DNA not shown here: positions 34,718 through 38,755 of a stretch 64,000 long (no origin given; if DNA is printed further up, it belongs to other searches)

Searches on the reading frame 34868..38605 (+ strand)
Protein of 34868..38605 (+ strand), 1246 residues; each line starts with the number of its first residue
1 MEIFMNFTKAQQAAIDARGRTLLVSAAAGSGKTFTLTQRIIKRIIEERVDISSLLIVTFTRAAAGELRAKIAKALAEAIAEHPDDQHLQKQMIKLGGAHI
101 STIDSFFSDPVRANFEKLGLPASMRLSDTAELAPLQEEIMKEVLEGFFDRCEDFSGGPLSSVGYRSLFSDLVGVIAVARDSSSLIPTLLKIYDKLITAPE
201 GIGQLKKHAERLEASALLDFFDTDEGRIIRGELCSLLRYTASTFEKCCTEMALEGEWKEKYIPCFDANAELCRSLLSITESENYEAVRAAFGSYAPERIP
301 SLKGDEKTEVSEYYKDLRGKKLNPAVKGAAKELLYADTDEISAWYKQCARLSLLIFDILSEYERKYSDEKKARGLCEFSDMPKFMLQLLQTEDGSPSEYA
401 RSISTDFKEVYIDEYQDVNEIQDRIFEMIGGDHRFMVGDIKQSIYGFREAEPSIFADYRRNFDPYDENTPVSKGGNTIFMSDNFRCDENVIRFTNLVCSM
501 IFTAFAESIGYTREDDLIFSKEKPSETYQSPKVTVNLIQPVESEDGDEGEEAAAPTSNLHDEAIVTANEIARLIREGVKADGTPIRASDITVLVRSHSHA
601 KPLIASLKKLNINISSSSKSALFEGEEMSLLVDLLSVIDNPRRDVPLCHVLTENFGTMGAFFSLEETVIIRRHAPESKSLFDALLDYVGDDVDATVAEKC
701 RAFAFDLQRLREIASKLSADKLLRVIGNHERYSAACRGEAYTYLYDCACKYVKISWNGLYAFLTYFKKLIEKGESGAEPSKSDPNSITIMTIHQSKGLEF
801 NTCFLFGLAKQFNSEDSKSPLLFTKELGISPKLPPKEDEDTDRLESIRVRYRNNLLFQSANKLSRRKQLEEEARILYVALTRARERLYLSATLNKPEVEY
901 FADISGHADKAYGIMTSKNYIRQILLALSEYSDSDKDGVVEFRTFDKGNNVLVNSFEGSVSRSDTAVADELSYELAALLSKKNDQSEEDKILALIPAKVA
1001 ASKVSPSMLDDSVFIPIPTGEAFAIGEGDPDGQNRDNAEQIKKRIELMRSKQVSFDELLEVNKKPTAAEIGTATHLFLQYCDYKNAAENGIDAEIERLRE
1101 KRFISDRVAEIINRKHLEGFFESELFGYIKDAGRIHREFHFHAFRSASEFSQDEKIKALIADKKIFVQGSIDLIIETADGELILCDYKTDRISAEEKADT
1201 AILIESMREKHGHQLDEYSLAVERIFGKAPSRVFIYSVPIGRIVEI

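Call 85: search_protein_families(library=pfam, proteins=[window:34868-38605:+], max_evalue=0.00001)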
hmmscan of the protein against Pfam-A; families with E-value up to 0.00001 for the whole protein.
window:34868-38605:+ (1246 aa): 5 families
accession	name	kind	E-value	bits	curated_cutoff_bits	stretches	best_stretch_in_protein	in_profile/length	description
PF00580.27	UvrD-helicase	-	1.9e-48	165.9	23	1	8-462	2-270/271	UvrD/REP helicase N-terminal domain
PF13361.12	UvrD_C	-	1.3e-29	104.2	25.6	2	774-892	275-348/350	UvrD-like helicase C-terminal domain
PF13245.12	AAA_19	-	4.2e-13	50.1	25.1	1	11-448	1-134/134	AAA domain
PF13538.12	UvrD_C_2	-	1.3e-09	38.2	27.4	0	866-889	28-51/52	UvrD-like helicase C-terminal domain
PF12705.13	PDDEXK_1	-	7e-08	33.2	22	1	1064-1238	31-189/247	PD-(D/E)XK nuclease superfamily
